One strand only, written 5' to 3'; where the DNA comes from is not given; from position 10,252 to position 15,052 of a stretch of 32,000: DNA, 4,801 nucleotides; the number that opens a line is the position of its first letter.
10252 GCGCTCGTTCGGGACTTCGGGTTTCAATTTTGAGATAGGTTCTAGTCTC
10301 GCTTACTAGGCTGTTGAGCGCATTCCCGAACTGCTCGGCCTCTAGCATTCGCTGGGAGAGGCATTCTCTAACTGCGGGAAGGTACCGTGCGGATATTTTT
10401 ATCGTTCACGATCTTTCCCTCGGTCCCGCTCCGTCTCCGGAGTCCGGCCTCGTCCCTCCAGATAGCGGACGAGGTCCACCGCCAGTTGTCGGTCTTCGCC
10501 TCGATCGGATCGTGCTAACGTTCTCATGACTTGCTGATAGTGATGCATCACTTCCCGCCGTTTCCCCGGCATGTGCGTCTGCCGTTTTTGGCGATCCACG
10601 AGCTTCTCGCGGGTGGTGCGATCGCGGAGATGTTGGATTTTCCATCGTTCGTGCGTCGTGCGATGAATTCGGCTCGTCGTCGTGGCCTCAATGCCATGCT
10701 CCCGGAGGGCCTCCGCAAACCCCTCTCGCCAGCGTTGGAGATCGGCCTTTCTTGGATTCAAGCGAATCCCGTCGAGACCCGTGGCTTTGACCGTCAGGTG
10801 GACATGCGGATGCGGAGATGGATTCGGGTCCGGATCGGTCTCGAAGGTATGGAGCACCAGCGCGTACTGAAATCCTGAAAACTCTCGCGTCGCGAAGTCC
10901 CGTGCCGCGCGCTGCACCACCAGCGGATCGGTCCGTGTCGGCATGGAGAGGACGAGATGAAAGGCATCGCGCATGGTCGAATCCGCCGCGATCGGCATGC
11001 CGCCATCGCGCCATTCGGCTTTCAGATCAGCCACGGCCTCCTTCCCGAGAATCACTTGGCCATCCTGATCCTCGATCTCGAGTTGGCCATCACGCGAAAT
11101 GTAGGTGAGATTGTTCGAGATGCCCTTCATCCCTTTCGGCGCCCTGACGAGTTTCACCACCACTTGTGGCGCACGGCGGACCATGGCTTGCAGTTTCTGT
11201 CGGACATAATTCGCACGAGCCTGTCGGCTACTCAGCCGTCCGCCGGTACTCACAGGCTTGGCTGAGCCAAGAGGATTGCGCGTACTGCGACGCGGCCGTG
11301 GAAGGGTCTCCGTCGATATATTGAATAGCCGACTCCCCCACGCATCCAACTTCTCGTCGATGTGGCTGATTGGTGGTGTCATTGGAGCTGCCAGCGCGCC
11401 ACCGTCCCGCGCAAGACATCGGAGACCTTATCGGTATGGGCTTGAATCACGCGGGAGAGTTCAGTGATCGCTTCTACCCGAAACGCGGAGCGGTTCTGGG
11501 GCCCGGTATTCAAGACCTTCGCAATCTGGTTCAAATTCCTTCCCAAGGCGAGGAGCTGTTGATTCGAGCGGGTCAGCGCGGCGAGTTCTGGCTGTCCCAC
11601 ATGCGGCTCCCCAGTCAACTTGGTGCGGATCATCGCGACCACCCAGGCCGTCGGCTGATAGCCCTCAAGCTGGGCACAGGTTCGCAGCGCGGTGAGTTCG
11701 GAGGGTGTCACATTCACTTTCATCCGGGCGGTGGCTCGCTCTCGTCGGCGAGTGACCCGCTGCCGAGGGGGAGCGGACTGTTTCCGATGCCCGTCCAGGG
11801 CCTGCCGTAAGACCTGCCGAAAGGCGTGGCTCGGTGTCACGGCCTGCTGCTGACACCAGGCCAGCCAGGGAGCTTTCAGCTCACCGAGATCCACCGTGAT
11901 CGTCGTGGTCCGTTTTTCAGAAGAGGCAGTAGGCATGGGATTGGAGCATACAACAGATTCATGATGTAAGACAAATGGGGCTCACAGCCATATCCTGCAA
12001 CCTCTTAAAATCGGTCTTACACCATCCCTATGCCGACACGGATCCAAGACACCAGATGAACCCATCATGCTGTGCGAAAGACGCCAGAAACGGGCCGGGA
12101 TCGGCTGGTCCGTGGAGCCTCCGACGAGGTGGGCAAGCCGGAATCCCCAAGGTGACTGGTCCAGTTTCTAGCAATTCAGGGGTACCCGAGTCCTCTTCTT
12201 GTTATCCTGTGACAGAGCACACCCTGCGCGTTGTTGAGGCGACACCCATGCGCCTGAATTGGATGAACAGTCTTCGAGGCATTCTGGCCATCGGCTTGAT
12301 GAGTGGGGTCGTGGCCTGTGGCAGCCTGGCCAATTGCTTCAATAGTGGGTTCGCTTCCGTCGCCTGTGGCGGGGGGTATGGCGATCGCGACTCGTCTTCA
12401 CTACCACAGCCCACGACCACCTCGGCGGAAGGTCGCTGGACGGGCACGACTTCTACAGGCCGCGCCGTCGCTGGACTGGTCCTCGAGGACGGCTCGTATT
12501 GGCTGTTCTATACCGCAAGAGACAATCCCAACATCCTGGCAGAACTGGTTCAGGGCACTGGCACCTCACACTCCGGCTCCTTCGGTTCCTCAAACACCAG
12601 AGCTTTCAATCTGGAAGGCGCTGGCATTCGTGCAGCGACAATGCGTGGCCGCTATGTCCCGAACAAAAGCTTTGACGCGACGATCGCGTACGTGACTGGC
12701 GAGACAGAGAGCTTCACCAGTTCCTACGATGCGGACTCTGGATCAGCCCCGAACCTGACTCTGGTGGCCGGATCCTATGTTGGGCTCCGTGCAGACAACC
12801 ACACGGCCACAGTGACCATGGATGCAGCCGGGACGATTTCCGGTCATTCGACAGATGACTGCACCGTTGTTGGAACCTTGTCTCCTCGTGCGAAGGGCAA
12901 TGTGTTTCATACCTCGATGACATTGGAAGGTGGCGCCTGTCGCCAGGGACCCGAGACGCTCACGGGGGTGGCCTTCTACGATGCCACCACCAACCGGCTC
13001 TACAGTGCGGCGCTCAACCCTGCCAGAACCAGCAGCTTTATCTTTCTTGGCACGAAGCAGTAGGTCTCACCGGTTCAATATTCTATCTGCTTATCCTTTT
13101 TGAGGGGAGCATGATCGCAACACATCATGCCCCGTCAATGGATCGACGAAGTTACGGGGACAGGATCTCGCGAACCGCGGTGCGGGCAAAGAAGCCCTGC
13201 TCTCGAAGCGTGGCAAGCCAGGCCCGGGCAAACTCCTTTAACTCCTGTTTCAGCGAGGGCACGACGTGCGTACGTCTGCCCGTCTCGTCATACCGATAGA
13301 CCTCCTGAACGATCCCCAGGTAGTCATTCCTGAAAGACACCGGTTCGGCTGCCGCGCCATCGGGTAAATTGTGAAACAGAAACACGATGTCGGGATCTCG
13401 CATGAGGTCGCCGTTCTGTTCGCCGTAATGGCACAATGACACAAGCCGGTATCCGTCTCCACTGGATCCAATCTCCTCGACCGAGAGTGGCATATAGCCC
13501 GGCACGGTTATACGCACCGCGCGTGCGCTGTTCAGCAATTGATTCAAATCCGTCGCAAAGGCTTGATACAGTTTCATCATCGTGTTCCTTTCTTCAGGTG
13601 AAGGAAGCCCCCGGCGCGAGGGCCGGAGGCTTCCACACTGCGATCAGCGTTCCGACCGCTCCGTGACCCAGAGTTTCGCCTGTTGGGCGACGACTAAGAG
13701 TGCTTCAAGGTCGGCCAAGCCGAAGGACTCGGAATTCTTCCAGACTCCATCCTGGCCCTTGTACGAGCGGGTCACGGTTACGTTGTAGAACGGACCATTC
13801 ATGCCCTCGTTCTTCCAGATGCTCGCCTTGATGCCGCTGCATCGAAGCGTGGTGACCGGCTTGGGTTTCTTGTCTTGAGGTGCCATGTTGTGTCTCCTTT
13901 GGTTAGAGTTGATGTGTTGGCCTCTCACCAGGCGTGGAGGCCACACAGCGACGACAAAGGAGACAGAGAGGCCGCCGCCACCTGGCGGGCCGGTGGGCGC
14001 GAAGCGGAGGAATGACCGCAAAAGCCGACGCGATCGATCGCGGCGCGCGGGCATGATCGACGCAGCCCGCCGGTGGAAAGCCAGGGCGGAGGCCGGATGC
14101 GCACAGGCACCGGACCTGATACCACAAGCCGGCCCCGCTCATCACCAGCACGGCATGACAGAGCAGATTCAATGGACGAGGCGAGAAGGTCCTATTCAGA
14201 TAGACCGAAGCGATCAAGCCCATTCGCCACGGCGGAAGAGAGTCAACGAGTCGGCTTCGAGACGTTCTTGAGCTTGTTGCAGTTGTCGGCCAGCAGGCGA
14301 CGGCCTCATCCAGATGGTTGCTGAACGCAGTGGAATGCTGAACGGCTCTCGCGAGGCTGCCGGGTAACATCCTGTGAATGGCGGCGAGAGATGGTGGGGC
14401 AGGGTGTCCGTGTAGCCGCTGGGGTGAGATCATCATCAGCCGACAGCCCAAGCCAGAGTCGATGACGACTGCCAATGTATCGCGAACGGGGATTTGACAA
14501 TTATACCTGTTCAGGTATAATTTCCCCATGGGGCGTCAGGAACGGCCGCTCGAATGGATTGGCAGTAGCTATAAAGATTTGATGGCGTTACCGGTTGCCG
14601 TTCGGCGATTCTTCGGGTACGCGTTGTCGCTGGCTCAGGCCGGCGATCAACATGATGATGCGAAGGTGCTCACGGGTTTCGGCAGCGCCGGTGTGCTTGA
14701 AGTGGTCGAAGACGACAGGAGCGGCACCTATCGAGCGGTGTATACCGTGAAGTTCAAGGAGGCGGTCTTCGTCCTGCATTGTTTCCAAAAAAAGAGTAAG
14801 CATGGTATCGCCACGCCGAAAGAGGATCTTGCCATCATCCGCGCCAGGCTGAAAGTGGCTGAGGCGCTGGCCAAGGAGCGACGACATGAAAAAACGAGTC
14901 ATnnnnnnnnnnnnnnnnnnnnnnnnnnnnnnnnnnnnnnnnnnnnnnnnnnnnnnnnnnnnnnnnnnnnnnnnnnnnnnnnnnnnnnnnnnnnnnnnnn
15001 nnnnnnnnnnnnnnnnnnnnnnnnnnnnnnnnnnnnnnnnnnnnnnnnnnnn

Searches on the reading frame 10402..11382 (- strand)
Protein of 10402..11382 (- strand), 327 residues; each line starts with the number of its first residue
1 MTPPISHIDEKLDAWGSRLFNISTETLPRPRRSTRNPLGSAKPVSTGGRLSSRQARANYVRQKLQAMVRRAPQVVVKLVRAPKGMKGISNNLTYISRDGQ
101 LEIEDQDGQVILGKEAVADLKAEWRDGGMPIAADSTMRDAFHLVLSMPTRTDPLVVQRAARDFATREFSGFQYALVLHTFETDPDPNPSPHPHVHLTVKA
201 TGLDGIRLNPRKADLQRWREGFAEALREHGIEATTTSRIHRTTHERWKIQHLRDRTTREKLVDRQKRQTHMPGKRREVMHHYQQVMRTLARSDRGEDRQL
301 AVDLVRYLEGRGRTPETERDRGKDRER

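Call 12: search_protein_families(library=pfam, proteins=[window:10402-11382:-], max_evalue=0.001)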
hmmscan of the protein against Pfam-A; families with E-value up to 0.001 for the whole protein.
window:10402-11382:- (327 aa): 1 family
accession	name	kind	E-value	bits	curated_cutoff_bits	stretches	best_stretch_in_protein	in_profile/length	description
PF03432.20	Relaxase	-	5.7e-10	40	24.6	1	137-231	42-132/132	MobA/VirD2-like, nuclease domain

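Call 51: find_related_loci(query=window:10402-11382:-, collection=genome_contigs, flank=10000)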
Query window:10402-11382:- (327 aa) in genome_contigs; peptide patterns used: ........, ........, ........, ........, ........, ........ (x = any residue, [..] = any of these).
133 stretches matched a pattern; 81 encode a relative of the query (tblastn E <= 1e-3); the best 80 are kept; 79 distinct loci.
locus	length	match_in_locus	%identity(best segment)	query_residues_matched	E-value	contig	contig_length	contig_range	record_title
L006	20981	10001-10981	86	1-327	0e+0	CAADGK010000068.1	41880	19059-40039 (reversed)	uncultured Nitrosospira sp. isolate CMX.fa.gz genome assembly, contig: k127_561330, whole genome shotgun sequence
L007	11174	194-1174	86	1-327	0e+0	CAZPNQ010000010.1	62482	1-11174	MAG TPA_asm: uncultured Nitrospira sp. isolate SRP302895_co1_110 genome assembly, contig: NODE_842_length_62482_cov_9.57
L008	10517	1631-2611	87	1-327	0e+0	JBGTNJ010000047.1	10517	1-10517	MAG: Nitrospira sp. isolate JTS-RE385 k141_628940, whole genome shotgun sequence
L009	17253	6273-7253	86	1-327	0e+0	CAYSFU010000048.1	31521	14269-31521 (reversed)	MAG TPA_asm: uncultured Nitrospira sp. isolate binchicken_co322_174 genome assembly, contig: NODE_2306_length_31521_cov_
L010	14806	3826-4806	86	1-327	0e+0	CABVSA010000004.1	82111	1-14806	MAG: uncultured Nitrospira sp. isolate Nitrospira sp. RBC100 genome assembly, contig: MAG100_4, whole genome shotgun seq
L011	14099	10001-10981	85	1-327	0e+0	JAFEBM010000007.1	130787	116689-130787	MAG: Nitrospira sp. isolate CTRL-LIN-TMP-bin1 Nitrospira-sp.-TMP-bin1__7__length-130787, whole genome shotgun sequence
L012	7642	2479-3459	85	1-327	0e+0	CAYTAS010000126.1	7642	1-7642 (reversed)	MAG TPA_asm: uncultured Nitrospira sp. isolate SRP072547_co1_296 genome assembly, contig: NODE_20309_length_7642_cov_9.2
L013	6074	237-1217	86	1-327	0e+0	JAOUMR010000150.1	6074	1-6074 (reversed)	MAG: Nitrospira sp. isolate 8_1_July_SF_Bin45 8_1_July_SF_Bin45_scaffold_6946_c1, whole genome shotgun sequence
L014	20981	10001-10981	89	1-327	0e+0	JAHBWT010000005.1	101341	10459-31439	MAG: Nitrospira sp. isolate ACE_NIT12 NIT12_5, whole genome shotgun sequence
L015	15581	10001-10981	87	1-327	0e+0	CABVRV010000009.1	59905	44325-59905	MAG: uncultured Nitrospira sp. isolate Nitrospira sp. RBC001 genome assembly, contig: MAG001_9, whole genome shotgun seq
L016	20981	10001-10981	86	1-327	0e+0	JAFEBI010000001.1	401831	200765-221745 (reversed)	MAG: Nitrospira sp. isolate KAN-bin2 Nitrospira-sp.-KAN-bin2__1__length-401831, whole genome shotgun sequence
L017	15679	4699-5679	87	1-327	0e+0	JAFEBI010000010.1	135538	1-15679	MAG: Nitrospira sp. isolate KAN-bin2 Nitrospira-sp.-KAN-bin2__10__length-135538, whole genome shotgun sequence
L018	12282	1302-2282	87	1-327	3e-180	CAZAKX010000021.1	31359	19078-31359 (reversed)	MAG TPA_asm: uncultured Nitrospira sp. isolate SRP237561_co1_244 genome assembly, contig: NODE_2102_length_31359_cov_34.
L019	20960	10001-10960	83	8-327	8e-179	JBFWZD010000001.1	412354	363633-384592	MAG: Nitrospira sp. isolate CA_2019_TPBS_18 NODE_153_length_412354_cov_11.509236_TPBS, whole genome shotgun sequence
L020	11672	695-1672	81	1-326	6e-178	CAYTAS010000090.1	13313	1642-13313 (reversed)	MAG TPA_asm: uncultured Nitrospira sp. isolate SRP072547_co1_296 genome assembly, contig: NODE_8376_length_13313_cov_15.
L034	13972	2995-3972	80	1-322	6e-170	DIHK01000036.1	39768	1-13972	MAG TPA_asm: Nitrospira sp. UBA5698 UBA5698_contig_37, whole genome shotgun sequence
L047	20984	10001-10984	78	1-327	2e-161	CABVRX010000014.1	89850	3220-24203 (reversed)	MAG: uncultured Nitrospira sp. isolate Nitrospira sp. RBC093 genome assembly, contig: MAG093_14, whole genome shotgun se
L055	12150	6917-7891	80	1-327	7e-158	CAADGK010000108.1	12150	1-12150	uncultured Nitrosospira sp. isolate CMX.fa.gz genome assembly, contig: k127_188593, whole genome shotgun sequence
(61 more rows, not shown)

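Call 55: search_protein_families(library=padloc, proteins=[L055:8309-9673:+, L055:9646-11103:+, L014:12816-15137:+, L014:16813-17940:+, L014:17931-20177:+, L047:11443-14076:+, L047:14058-15206:+, L034:5646-6737:-, L034:8724-9824:+, L017:6573-7508:+], max_evalue=0.00001)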
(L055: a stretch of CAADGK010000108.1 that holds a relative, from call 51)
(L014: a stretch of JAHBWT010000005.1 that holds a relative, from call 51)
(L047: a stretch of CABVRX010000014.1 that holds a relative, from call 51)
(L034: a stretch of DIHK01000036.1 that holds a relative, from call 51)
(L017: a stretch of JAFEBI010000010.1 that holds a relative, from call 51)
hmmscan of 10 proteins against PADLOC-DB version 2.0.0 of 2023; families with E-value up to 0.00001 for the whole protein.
L055:8309-9673:+ (455 aa): 0 families

L055:9646-11103:+ (486 aa): 5 families
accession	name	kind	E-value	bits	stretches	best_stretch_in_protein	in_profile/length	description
PDLC02403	Aga_TIR-PNTD1-PNTD2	-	4.6e-129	429.3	1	13-469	1-439/443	Class I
PDLC02421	Aga_TIR-PNTD1-PNTD2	-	1.2e-116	388.3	1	13-455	2-426/430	Class I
PDLC02400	Aga_TIR-PNTD1-PNTD2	-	1.6e-53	180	1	7-482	179-635/639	Class I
PDLC02416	Aga_REase-TIR-PNTD1-PNTD2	-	9.5e-50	167.8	1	8-469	149-560/572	Class I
PDLC05062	PDC-S66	-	2.1e-06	25.4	1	17-109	151-240/282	-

L014:12816-15137:+ (774 aa): 36 families (the best 25 are shown)
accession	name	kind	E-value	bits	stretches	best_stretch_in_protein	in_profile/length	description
PDLC02541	PglX|PglXI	-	1.2e-37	127.6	2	337-602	373-619/919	PglXI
PDLC03319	MTase_II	-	5.2e-37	125.8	2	324-611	151-428/503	Type II methyltransferase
PDLC03312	MTase_II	-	1.6e-34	116.9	2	444-579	1099-1237/1344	Type II methyltransferase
PDLC03346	MTase_II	-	7.3e-24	81.6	1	436-578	578-709/1068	Type II methyltransferase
PDLC03367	MTase_II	-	2.4e-20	70.4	1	220-321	13-114/633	Type II methyltransferase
PDLC03322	MTase_II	-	6.1e-18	62.9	1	225-505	38-296/446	Type II methyltransferase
PDLC03371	MTase_II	-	2e-16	58.3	2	223-279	187-241/260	Type II methyltransferase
PDLC03325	MTase_II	-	7.9e-15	52.5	1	237-297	80-140/426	Type II methyltransferase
PDLC03353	MTase_II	-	2.1e-14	51.7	2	238-279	198-239/260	Type II methyltransferase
PDLC03380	MTase_II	-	2.4e-13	48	1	226-304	34-115/393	Type II methyltransferase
PDLC03350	MTase_II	-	3.4e-12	44.4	1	237-281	242-286/312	Type II methyltransferase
PDLC03299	MTase_II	-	4.4e-12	44.1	0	226-279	195-246/296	Type II methyltransferase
PDLC03604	REase_MTase_IIG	-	2.8e-11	40.2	1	29-169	23-160/1011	Type IIG restriction enzyme-methyltransferase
PDLC03376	MTase_II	-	5.7e-11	40.7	0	453-490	107-144/249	Type II methyltransferase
PDLC03369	MTase_II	-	6.2e-11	39.7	1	225-285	116-177/532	Type II methyltransferase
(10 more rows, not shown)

L014:16813-17940:+ (376 aa): 6 families
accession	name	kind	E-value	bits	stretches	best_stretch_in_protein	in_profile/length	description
PDLC02196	IetA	-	1.3e-83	279.5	1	7-366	3-368/374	-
PDLC02195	IetA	-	5.3e-79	264.3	1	9-323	5-335/395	-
PDLC04232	IetA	-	1.2e-58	197.1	1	96-331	84-318/330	-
PDLC04231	IetA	-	1.6e-37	127.7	1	101-267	90-256/262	-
PDLC00914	TRIP13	-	9.4e-12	43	1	132-286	75-246/302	TRIP13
PDLC00915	TRIP13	-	4.2e-11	40.8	1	129-268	64-221/302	TRIP13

L014:17931-20177:+ (749 aa): 6 families
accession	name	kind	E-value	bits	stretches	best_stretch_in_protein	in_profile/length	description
PDLC02197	IetS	-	4.1e-39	132.5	1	126-730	99-730/749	-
PDLC02201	IetS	-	4.2e-22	76.2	1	233-648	211-644/781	-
PDLC02199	IetS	-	3e-19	66.7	1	265-730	300-805/826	-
PDLC02202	IetS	-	9.5e-18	61.8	1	381-729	399-757/780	-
PDLC02200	IetS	-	1.7e-12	44.4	1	194-607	186-628/780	-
PDLC04233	IetS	-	1.6e-11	41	1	547-734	679-847/855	-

L047:11443-14076:+ (878 aa): 9 families
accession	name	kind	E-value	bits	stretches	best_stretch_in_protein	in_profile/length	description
PDLC02208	Ppl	-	5.5e-30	102.2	2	722-866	739-888/894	-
PDLC04678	PDC-M49A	-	9.5e-15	51.9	2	19-313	4-259/681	-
PDLC04135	mad3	-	4.7e-14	50.7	1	282-817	13-326/374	mads_3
PDLC04680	PDC-M49A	-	6e-14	49.5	1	20-104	4-78/674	-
PDLC02980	AriA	-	4.1e-11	41.4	1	744-815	225-300/304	-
PDLC04164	AriA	-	2.7e-09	35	0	758-824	175-242/253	-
PDLC00102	GajA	-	4.5e-07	26.7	0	282-333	14-65/532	AAA ATPase domain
PDLC02979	AriA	-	2.3e-06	25.6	1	286-815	18-370/373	-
PDLC04679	PDC-M49A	-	4.8e-06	23.5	0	763-835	418-490/541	-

L047:14058-15206:+ (383 aa): 3 families
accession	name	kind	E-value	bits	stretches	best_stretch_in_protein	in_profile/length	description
PDLC02394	pAgo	-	1.1e-16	57.8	1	29-339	56-385/1121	-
PDLC02402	Aga_SIR2-PNTD1-PNTD2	-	3.7e-10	36.6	1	195-321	369-488/876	Class I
PDLC02418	Aga_SIR2-Kinase-PNTD1-PNTD2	-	5.9e-07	26.1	1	275-322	320-367/756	Class I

L034:5646-6737:- (363 aa): 17 families
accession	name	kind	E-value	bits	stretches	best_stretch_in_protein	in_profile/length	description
PDLC03949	RmrA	-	9.7e-46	154.3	1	3-304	5-294/363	-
PDLC03954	RmrA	-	1.4e-38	130.8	1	2-300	12-315/380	-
PDLC03947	RmrA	-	3.8e-38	129.3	1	2-300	13-315/383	-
PDLC03944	RmrA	-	1.2e-37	127.9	1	2-300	8-308/384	-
PDLC03943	RmrA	-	3.2e-34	116.6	1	2-295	4-291/370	-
PDLC03951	RmrA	-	2.4e-33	113.7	1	3-301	11-311/400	-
PDLC03946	RmrA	-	4.9e-33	112.3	1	3-303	5-295/357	-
PDLC03948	RmrA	-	3e-32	110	1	2-300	10-314/397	-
PDLC03952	RmrA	-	3e-32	109.9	1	3-300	25-327/395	-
PDLC03955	RmrA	-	3.8e-32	109.9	1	3-306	23-319/371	-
PDLC03956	RmrA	-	6.1e-28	96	1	19-300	28-311/399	-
PDLC03953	RmrA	-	6.4e-25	86.1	1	2-300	7-308/373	-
PDLC03945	RmrA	-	5e-24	83.2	1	2-300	4-318/394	-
PDLC03950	RmrA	-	8.9e-24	82.2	1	3-303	5-306/369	-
PDLC04141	capP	-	3.4e-13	47.7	1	149-277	23-154/242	capP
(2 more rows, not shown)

L034:8724-9824:+ (367 aa): 28 families (the best 25 are shown)
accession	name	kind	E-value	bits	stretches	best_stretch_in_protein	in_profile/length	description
PDLC00809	Cyclase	-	3.4e-122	405.7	1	74-367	1-295/295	oligonucleotide-cyclase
PDLC00823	Cyclase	-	2.8e-71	238.5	1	74-366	2-283/285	oligonucleotide-cyclase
PDLC00818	Cyclase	-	4.3e-37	126.4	1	76-366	2-294/322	oligonucleotide-cyclase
PDLC00776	Cyclase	-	1.1e-35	121.5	1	76-366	4-285/287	oligonucleotide-cyclase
PDLC00810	Cyclase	-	2.9e-33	113.7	1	74-362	1-294/335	oligonucleotide-cyclase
PDLC00802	Cyclase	-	9.4e-32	108.5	2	211-366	174-330/332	oligonucleotide-cyclase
PDLC00820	Cyclase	-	4.7e-31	106.2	1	113-366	42-277/324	oligonucleotide-cyclase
PDLC00779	Cyclase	-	1.7e-26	91.4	1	75-353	7-286/345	oligonucleotide-cyclase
PDLC00786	Cyclase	-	8.1e-26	89.1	1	76-365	2-292/293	oligonucleotide-cyclase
PDLC00819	Cyclase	-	9.2e-26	88.2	1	283-367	12-96/96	oligonucleotide-cyclase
PDLC00822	Cyclase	-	9.1e-25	85.8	2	213-366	184-344/375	oligonucleotide-cyclase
PDLC00773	Cyclase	-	9.3e-25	85.9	1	81-367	7-297/334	oligonucleotide-cyclase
PDLC00805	Cyclase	-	1.6e-22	78.3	1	77-362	25-311/314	oligonucleotide-cyclase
PDLC00814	Cyclase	-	2.4e-21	74.4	1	76-277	4-204/295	oligonucleotide-cyclase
PDLC00796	Cyclase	-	1.3e-20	72.2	1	76-366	2-286/432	oligonucleotide-cyclase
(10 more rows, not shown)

L017:6573-7508:+ (312 aa): 4 families
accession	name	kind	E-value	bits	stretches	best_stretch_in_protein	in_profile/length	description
PDLC00755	Effector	-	4.5e-162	536.4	1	6-311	7-310/311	Phospholipase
PDLC00758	Effector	-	5.9e-50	168.4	1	7-310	3-318/331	Phospholipase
PDLC00757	Effector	-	3.7e-45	152.7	1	7-308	7-310/331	Phospholipase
PDLC00756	Effector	-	4.9e-08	30.6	1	77-300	34-245/280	Phospholipase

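Call 56: search_protein_families(library=pfam, proteins=[L055:8309-9673:+, L055:9646-11103:+, L014:12816-15137:+, L014:16813-17940:+, L014:17931-20177:+, L047:11443-14076:+, L047:14058-15206:+, L034:5646-6737:-, L034:8724-9824:+, L017:6573-7508:+], max_evalue=0.00001)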
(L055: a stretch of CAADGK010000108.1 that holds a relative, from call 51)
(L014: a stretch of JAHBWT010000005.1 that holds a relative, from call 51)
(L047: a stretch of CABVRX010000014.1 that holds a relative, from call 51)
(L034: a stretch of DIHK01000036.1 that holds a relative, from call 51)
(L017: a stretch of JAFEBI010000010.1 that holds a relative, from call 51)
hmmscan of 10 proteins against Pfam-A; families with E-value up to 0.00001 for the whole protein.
L055:8309-9673:+ (455 aa): 0 families

L055:9646-11103:+ (486 aa): 1 family
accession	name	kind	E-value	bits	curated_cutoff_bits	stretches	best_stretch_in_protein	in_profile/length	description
PF13676.11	TIR_2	-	1.2e-17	65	28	1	17-143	1-122/122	TIR domain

L014:12816-15137:+ (774 aa): 3 families
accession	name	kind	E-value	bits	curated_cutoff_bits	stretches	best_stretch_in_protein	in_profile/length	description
PF01555.25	N6_N4_Mtase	-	2.7e-15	57.4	26.7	1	202-280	133-213/221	DNA methylase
PF04313.20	HSDR_N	-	1.1e-06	29.1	25.1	0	37-148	3-193/198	Type I restriction enzyme R protein N terminus (HSDR_N)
PF01170.24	UPF0020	-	1.6e-06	28.4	22.3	0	451-486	101-135/197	RMKL-like, methyltransferase domain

L014:16813-17940:+ (376 aa): 1 family
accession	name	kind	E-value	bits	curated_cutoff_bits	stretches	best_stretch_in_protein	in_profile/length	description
PF00004.35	AAA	-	1e-29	104.1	21.2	1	132-256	2-130/131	ATPase family associated with various cellular activities (AAA)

L014:17931-20177:+ (749 aa): 1 family
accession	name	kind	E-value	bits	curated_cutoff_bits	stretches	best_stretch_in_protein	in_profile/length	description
PF00082.27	Peptidase_S8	-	3.5e-19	69.6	21.8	1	312-552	50-288/288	Subtilase family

L047:11443-14076:+ (878 aa): 3 families
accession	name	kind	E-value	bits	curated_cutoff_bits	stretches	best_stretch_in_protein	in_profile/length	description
PF13304.12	AAA_21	-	3.2e-12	47.6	27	0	696-816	166-301/304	AAA domain, putative AbiEii toxin, Type IV TA system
PF02463.25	SMC_N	-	4.7e-08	33.2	40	0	285-316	18-49/220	RecF/RecN/SMC N terminal domain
PF13476.12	AAA_23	-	6.6e-06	27.3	27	0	283-657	11-199/201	AAA domain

L047:14058-15206:+ (383 aa): 2 families
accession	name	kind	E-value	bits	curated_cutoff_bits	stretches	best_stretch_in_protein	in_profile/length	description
PF04326.19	SLFN_AlbA_2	-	3.5e-19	69.9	25.3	1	14-127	1-117/118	Schlafen, AlbA_2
PF13749.12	HATPase_c_4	-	6.1e-13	49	26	1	297-361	2-68/89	Putative ATP-dependent DNA helicase recG C-terminal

L034:5646-6737:- (363 aa): 3 families
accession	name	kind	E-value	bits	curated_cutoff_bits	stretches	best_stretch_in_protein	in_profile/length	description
PF06114.19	Peptidase_M78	-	3.3e-15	56.4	22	1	155-273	2-122/123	IrrE N-terminal-like domain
PF01381.28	HTH_3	-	1.8e-10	41.1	23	1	5-61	1-55/55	Helix-turn-helix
PF13560.12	HTH_31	-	2.4e-06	28.2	27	0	1-58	2-58/64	Helix-turn-helix domain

L034:8724-9824:+ (367 aa): 1 family
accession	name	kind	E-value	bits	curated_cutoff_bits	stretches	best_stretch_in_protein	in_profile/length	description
PF18144.7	SMODS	-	3.8e-15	56.9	26.5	1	76-239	2-164/164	Second Messenger Oligonucleotide or Dinucleotide Synthetase domain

L017:6573-7508:+ (312 aa): 1 family
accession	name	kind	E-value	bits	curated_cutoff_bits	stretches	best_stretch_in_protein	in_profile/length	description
PF01734.28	Patatin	-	5.4e-27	95.7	27.7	1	13-194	1-191/191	Patatin-like phospholipase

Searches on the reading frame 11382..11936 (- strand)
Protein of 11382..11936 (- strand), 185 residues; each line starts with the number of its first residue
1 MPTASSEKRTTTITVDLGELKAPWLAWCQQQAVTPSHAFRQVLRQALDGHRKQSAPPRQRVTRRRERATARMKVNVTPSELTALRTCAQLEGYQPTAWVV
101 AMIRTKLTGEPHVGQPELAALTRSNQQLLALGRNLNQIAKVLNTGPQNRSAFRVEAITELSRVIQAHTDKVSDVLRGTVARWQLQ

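Call 12: search_protein_families(library=pfam, proteins=[window:11382-11936:-], max_evalue=0.001)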
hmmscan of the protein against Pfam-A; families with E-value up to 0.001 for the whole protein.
window:11382-11936:- (185 aa): 2 families
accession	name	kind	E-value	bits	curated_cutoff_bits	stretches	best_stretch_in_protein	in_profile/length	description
PF21983.2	NikA-like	-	1.1e-05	25.9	27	1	67-140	2-70/72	Mobilization protein NikA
PF05713.17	MobC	-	0.00062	20.6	23.2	0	127-163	3-38/45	Bacterial mobilisation protein (MobC)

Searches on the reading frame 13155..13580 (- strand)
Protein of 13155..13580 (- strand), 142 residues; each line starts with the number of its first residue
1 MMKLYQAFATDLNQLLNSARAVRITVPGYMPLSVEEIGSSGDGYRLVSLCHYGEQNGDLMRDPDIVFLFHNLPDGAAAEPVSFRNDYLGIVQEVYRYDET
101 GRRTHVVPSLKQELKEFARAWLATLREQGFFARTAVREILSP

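Call 12: search_protein_families(library=pfam, proteins=[window:13155-13580:-], max_evalue=0.001)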
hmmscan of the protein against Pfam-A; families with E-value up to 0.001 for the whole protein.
window:13155-13580:- (142 aa): 1 family
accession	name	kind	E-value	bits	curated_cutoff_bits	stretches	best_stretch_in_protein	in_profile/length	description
PF21849.1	DUF6908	-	1.8e-38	131.6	27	1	5-131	3-123/123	Domain of unknown function (DUF6908)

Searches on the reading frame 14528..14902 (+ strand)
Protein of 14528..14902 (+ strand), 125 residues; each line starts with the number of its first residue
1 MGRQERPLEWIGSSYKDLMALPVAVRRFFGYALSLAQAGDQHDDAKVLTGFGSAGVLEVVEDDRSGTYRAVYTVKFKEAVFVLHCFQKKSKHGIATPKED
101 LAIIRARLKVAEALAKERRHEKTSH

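Call 48: search_protein_families(library=pfam, proteins=[window:14528-14902:+], max_evalue=0.01)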
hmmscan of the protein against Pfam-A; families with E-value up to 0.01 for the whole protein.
window:14528-14902:+ (125 aa): 1 family
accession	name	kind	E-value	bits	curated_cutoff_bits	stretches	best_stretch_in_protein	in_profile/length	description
PF05973.20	Gp49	-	1.5e-23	83.1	23.9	1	16-109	1-90/90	Phage derived protein Gp49-like (DUF891)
